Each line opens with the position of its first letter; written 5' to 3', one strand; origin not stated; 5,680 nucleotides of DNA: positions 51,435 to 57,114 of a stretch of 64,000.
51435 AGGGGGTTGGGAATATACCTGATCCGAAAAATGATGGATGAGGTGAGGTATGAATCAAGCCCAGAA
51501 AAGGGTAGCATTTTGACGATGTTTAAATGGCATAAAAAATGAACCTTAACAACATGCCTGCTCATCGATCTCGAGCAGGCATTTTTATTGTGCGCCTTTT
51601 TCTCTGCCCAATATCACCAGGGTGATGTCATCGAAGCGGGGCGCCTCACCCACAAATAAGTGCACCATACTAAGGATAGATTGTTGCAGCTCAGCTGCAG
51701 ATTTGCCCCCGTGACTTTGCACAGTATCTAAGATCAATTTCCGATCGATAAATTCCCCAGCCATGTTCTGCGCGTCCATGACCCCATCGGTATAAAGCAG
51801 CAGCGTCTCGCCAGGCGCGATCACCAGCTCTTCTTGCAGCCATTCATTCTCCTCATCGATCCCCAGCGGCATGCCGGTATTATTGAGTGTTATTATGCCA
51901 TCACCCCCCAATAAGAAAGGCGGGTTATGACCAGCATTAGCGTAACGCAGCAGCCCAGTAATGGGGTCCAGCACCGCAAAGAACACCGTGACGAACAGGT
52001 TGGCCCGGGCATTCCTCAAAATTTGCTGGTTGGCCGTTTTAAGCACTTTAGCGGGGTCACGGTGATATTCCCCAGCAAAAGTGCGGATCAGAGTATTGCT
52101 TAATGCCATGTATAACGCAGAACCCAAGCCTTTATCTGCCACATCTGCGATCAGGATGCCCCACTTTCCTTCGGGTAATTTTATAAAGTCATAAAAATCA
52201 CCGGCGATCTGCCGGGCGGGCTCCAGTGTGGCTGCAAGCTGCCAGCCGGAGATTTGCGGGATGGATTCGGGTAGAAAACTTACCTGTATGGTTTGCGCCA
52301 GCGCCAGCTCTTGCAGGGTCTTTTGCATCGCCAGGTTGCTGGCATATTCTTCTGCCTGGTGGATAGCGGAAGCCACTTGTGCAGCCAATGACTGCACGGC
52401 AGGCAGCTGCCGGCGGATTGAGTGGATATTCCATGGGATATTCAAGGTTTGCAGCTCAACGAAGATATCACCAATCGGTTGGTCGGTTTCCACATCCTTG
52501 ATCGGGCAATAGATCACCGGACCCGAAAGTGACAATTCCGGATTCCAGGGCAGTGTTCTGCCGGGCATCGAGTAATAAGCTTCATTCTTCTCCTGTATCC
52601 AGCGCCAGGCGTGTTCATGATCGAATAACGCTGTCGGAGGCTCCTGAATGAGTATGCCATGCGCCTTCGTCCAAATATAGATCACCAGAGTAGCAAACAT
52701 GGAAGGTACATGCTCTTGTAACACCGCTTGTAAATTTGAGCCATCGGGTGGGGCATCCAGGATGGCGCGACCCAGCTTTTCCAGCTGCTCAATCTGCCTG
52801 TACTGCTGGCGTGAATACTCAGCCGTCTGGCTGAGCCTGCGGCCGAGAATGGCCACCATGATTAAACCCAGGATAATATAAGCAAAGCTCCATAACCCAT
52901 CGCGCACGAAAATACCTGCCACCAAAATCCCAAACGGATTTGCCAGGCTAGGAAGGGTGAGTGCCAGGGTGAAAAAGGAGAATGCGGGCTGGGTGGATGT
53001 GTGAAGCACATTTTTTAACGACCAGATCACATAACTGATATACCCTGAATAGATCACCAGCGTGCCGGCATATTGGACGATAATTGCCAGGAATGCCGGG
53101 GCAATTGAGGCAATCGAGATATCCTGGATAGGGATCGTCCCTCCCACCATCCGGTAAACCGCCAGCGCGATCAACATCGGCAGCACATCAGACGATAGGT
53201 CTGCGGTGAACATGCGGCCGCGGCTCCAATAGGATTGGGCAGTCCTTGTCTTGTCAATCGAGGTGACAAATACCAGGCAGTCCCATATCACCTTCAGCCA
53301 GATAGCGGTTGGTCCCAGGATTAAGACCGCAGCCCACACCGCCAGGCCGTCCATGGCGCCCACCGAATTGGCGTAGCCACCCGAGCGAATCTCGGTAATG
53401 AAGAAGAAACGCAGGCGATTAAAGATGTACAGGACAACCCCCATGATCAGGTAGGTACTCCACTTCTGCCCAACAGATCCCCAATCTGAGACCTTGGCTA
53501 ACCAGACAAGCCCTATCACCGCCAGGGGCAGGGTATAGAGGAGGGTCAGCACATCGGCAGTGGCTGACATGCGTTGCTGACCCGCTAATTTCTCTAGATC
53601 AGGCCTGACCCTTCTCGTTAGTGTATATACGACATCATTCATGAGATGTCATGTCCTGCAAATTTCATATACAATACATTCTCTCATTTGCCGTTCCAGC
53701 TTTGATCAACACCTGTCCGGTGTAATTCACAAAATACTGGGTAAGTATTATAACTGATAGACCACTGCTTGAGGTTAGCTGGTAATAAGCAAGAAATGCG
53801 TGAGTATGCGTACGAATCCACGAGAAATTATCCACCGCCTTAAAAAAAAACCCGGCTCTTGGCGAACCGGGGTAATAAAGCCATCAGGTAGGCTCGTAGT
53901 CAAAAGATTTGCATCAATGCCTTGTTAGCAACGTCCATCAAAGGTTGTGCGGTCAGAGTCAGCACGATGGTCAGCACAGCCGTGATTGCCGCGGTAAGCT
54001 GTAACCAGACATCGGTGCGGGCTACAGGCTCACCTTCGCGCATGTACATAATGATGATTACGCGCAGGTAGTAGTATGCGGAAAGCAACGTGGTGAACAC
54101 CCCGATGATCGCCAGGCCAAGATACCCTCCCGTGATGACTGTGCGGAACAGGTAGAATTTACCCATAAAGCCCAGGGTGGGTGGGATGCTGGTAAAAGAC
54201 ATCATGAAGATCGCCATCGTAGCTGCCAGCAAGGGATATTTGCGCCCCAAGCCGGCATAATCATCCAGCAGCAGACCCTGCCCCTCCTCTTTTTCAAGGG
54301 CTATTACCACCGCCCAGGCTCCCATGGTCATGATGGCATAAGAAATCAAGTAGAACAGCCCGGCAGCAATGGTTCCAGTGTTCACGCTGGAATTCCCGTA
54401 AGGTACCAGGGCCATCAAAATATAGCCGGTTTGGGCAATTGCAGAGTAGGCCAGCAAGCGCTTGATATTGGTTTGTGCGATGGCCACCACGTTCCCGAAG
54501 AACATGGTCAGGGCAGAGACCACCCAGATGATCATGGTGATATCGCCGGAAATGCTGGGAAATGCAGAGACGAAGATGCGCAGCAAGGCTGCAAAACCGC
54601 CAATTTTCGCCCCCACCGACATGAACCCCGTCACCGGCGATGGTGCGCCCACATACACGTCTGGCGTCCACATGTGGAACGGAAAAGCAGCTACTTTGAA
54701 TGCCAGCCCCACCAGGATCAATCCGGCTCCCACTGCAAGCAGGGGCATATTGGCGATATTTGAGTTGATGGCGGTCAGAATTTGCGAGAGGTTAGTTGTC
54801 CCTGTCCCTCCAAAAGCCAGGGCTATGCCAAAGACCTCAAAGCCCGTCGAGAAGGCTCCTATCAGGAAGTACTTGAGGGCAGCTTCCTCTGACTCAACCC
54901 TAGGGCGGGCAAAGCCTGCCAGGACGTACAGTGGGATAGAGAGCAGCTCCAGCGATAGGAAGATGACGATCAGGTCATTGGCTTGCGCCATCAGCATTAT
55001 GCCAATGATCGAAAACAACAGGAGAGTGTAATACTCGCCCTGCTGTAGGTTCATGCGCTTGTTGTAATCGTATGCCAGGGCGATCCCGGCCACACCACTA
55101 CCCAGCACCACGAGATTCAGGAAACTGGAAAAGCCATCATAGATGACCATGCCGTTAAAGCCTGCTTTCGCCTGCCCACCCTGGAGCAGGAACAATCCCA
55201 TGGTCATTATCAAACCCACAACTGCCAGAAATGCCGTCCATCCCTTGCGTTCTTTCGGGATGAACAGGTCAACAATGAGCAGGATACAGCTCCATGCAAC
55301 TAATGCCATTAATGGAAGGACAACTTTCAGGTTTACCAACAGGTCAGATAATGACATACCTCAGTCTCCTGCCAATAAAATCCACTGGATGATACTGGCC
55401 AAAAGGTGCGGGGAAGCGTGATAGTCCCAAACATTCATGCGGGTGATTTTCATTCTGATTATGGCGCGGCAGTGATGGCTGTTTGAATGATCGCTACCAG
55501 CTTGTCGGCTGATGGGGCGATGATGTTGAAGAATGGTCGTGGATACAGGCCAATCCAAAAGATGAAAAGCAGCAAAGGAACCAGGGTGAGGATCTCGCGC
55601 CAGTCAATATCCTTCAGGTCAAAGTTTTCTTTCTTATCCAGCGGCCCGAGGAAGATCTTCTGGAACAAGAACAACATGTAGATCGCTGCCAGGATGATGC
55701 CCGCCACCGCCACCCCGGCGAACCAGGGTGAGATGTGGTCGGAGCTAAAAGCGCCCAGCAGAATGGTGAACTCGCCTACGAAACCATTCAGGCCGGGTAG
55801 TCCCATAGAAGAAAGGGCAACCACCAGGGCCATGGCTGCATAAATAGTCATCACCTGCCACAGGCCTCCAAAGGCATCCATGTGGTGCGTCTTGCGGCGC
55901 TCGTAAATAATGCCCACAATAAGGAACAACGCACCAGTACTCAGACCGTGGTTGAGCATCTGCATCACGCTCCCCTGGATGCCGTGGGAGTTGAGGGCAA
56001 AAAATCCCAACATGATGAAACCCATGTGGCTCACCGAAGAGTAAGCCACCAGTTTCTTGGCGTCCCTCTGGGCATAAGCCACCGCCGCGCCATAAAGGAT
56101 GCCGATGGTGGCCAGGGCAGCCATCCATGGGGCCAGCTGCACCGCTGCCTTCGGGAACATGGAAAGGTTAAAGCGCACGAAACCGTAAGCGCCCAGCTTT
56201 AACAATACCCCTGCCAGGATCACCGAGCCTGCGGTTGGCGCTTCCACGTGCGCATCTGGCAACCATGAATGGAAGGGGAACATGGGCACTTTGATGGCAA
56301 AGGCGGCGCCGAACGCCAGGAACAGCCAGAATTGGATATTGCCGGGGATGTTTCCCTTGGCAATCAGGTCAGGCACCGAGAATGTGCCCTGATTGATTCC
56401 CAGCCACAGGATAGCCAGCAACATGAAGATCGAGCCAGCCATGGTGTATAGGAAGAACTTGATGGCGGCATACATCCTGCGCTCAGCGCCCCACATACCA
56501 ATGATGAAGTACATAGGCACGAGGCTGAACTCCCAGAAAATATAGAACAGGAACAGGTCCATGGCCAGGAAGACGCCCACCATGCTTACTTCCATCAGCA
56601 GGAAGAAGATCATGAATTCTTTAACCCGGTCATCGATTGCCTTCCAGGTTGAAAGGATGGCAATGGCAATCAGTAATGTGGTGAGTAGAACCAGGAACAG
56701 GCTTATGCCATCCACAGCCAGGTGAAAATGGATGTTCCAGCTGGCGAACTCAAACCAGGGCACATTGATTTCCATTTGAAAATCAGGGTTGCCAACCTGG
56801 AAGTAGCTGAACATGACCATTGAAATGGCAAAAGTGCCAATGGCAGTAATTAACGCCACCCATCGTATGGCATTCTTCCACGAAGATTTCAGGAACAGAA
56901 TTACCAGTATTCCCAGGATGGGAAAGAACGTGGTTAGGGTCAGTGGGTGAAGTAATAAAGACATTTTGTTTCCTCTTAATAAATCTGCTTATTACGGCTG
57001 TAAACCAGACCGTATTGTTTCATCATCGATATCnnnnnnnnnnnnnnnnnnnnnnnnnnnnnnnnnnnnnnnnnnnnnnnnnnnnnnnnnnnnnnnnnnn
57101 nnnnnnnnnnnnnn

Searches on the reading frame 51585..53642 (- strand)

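Call 52: search_protein_families(library=pfam, proteins=[window:51585-53642:-], max_evalue=0.00001)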
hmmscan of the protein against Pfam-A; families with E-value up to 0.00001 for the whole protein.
window:51585-53642:- (685 aa): 1 family
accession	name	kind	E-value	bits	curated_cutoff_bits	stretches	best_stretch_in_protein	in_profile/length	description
PF07228.17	SpoIIE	-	5.1e-47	160.7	25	1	490-680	1-191/192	Stage II sporulation protein E (SpoIIE)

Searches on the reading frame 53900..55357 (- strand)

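Call 52: search_protein_families(library=pfam, proteins=[window:53900-55357:-], max_evalue=0.00001)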
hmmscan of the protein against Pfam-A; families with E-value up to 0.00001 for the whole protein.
window:53900-55357:- (485 aa): 1 family
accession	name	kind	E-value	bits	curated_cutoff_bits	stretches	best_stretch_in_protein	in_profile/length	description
PF00361.26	Proton_antipo_M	-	8e-69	232.5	21.5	1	126-426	1-294/294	NADH:quinone oxidoreductase/Mrp antiporter, TM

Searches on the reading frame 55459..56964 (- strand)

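Call 52: search_protein_families(library=pfam, proteins=[window:55459-56964:-], max_evalue=0.00001)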
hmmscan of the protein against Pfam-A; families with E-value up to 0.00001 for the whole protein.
window:55459-56964:- (501 aa): 1 family
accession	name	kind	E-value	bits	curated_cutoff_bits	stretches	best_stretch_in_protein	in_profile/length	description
PF00361.26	Proton_antipo_M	-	1.2e-78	264.8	21.5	1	134-421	1-291/294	NADH:quinone oxidoreductase/Mrp antiporter, TM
